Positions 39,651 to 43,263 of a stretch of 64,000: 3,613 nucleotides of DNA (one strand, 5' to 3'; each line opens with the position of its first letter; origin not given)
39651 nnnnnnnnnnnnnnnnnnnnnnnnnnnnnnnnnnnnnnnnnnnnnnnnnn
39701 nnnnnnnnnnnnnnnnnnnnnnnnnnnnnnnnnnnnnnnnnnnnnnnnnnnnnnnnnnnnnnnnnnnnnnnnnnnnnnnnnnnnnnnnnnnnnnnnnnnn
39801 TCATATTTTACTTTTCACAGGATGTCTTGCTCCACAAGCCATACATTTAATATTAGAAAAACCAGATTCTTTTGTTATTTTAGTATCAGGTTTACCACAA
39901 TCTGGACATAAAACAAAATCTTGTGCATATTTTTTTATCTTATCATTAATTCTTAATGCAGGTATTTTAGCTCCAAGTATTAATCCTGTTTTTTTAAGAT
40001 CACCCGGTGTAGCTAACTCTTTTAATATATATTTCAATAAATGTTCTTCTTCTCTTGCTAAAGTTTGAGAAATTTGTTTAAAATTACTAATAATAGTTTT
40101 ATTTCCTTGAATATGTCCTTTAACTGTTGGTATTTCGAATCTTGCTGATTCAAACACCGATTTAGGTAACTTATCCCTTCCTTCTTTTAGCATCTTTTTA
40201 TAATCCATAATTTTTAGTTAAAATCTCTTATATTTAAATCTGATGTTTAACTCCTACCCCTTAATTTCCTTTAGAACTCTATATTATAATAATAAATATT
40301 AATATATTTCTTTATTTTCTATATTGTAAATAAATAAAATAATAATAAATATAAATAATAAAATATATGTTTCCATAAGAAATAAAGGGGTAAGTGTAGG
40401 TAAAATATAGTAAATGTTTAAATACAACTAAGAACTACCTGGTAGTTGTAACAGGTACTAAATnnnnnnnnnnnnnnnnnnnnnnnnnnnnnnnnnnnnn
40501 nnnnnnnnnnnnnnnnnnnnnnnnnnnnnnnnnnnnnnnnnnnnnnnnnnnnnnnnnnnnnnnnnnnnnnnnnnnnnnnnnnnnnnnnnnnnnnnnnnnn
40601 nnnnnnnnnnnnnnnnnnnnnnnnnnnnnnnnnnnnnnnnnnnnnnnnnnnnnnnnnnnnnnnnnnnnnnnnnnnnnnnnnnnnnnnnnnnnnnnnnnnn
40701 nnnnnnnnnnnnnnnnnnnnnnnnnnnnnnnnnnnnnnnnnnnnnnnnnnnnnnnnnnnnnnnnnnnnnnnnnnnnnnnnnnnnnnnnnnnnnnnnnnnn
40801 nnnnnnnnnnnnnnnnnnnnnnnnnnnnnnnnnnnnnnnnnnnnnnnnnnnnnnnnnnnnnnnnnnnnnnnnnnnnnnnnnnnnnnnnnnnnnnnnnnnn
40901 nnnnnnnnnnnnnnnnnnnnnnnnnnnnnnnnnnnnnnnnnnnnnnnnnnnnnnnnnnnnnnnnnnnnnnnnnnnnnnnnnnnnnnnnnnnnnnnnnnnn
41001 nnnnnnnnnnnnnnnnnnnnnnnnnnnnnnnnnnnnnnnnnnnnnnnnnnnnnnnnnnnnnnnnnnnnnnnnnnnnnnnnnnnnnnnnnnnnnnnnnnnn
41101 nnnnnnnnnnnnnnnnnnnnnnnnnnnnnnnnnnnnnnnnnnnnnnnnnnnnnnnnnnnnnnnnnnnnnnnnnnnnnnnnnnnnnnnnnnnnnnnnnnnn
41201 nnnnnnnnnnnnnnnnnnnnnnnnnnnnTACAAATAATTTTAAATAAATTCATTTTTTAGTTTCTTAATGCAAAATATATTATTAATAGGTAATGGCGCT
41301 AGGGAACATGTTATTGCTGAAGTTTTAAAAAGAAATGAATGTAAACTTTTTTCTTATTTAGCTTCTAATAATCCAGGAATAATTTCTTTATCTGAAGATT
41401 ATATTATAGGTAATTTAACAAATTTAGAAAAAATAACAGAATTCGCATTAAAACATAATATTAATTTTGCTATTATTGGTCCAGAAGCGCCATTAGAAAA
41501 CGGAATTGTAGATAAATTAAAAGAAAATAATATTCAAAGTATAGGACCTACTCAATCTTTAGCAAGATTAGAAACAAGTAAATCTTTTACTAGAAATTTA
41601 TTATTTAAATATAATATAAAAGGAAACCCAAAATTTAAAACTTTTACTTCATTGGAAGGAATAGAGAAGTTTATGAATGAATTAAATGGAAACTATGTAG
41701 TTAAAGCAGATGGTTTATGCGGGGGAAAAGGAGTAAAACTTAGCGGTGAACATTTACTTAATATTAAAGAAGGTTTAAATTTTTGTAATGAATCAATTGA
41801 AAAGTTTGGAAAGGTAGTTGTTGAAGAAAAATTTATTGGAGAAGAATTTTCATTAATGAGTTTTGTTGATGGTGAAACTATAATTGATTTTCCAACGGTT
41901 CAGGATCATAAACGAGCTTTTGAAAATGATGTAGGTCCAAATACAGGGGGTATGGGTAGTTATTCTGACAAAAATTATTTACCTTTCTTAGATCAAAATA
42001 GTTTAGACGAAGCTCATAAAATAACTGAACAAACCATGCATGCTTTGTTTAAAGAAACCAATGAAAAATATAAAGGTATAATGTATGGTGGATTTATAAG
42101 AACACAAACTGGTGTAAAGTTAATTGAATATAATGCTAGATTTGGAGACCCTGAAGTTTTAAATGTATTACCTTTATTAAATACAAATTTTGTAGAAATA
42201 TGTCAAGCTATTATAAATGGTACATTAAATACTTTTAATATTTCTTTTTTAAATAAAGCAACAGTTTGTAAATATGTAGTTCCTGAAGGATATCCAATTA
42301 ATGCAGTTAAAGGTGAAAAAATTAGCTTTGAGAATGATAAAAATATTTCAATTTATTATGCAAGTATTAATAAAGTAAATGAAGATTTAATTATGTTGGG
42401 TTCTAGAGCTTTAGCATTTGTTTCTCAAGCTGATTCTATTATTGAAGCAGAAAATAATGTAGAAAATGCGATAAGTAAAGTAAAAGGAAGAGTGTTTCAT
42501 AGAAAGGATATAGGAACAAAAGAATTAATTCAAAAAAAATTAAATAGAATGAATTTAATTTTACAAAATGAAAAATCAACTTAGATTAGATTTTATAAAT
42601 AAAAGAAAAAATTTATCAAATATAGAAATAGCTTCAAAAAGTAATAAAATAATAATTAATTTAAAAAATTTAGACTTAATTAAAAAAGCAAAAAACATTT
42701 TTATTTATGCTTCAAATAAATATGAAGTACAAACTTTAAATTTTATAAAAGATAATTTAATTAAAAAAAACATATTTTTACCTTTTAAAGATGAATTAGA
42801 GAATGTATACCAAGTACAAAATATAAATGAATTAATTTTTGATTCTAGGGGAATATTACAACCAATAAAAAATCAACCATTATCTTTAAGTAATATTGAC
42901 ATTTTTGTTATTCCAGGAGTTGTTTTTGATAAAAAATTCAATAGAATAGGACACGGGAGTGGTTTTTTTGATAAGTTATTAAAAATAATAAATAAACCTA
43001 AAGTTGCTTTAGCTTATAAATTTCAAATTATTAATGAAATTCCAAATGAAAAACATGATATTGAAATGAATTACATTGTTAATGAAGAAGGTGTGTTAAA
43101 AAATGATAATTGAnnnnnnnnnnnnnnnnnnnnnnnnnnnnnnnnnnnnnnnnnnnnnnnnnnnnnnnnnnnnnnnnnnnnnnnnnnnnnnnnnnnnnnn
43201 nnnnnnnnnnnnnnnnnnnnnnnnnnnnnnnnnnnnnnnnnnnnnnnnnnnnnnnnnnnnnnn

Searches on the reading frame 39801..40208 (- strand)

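Call 26: search_protein_families(library=pfam, proteins=[window:39801-40208:-], max_evalue=1)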
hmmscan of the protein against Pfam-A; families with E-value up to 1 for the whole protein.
window:39801-40208:- (135 aa): 14 families
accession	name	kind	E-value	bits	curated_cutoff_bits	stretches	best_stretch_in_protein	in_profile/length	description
PF01873.23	eIF-5_eIF-2B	-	1.9e-32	112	27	1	20-128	7-117/117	Domain found in IF2B/IF5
PF14354.12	Lar_restr_allev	-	0.00049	20.7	28.6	1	101-127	6-33/58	Restriction alleviation protein Lar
PF09526.16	DUF2387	-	0.0016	18.8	25.9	1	100-127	10-38/72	Probable metal-binding protein (DUF2387)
PF05129.18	Zn_ribbon_Elf1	-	0.006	17.1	29.8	1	89-131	14-58/79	Transcription elongation factor Elf1 like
PF12773.13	DZR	-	0.022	15.4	27.3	1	95-134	9-39/45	Double zinc ribbon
PF19134.6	DUF5817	-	0.028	14.8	31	1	99-132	4-34/57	Domain of unknown function (DUF5817)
PF01485.27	IBR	-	0.035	14.6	24.3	1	85-127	6-49/65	IBR domain, a half RING-finger domain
PF13248.11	Zn_ribbon_3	-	0.037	13.9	27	0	100-106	18-24/26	zinc-ribbon domain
PF14446.12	Prok-RING_1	-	0.093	13.1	29.1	1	95-107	17-29/54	Prokaryotic RING finger family 1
PF01667.23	Ribosomal_S27e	-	0.12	12.6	24.5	1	99-126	8-33/55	Ribosomal protein S27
PF23451.1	Zn_ribbon_PaaD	-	0.12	12.5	27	1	95-121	11-37/53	PaaD zinc beta ribbon domain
PF24042.1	DUF7351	-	0.23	11.6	31.2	1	101-129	4-31/177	Domain of unknown function (DUF7351)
PF13240.11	Zn_Ribbon_1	-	0.41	11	25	0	96-107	11-22/23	zinc-ribbon domain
PF03604.18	Zn_ribbon_RPAB4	-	0.5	10.6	24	0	101-128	3-26/32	DNA directed RNA polymerase, 7 kDa subunit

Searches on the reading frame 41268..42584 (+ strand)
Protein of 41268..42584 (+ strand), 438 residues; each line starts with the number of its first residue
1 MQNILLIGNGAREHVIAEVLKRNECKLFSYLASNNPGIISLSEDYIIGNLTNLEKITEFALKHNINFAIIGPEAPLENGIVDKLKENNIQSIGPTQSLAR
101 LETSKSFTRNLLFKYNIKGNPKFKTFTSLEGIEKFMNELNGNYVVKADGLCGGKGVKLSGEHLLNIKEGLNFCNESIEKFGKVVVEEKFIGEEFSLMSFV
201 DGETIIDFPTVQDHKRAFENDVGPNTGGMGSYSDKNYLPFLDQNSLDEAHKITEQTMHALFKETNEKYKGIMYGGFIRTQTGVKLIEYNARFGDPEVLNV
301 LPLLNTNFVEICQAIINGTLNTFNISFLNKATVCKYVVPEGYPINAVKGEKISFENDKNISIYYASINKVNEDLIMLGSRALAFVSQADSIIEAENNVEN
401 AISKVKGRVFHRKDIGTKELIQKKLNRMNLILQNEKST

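Call 26: search_protein_families(library=pfam, proteins=[window:41268-42584:+], max_evalue=1)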
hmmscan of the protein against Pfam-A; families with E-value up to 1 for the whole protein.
window:41268-42584:+ (438 aa): 4 families
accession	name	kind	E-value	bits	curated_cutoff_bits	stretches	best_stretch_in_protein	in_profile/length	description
PF01071.24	GARS_A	-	1.7e-52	178.5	27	1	103-296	1-193/194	Phosphoribosylglycinamide synthetase, ATP-grasp (A) domain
PF02844.21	GARS_N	-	1e-23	84.4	29.5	1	3-102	2-100/100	Phosphoribosylglycinamide synthetase, N domain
PF02843.22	GARS_C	-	1e-16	61.5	34.8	1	332-418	1-92/92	Phosphoribosylglycinamide synthetase, C domain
PF08442.15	ATP-grasp_2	-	0.0029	17.7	29.5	1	109-168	8-66/202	ATP-grasp domain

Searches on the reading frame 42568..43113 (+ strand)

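Call 26: search_protein_families(library=pfam, proteins=[window:42568-43113:+], max_evalue=1)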
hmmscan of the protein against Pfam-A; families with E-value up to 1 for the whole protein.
window:42568-43113:+ (181 aa): 2 families
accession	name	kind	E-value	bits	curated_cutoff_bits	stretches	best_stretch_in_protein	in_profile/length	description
PF01812.26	5-FTHF_cyc-lig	-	1.1e-32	114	27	1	2-172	1-185/186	5-formyltetrahydrofolate cyclo-ligase family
PF12452.13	DUF3685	-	0.043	14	25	1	12-98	73-154/192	Protein of unknown function (DUF3685)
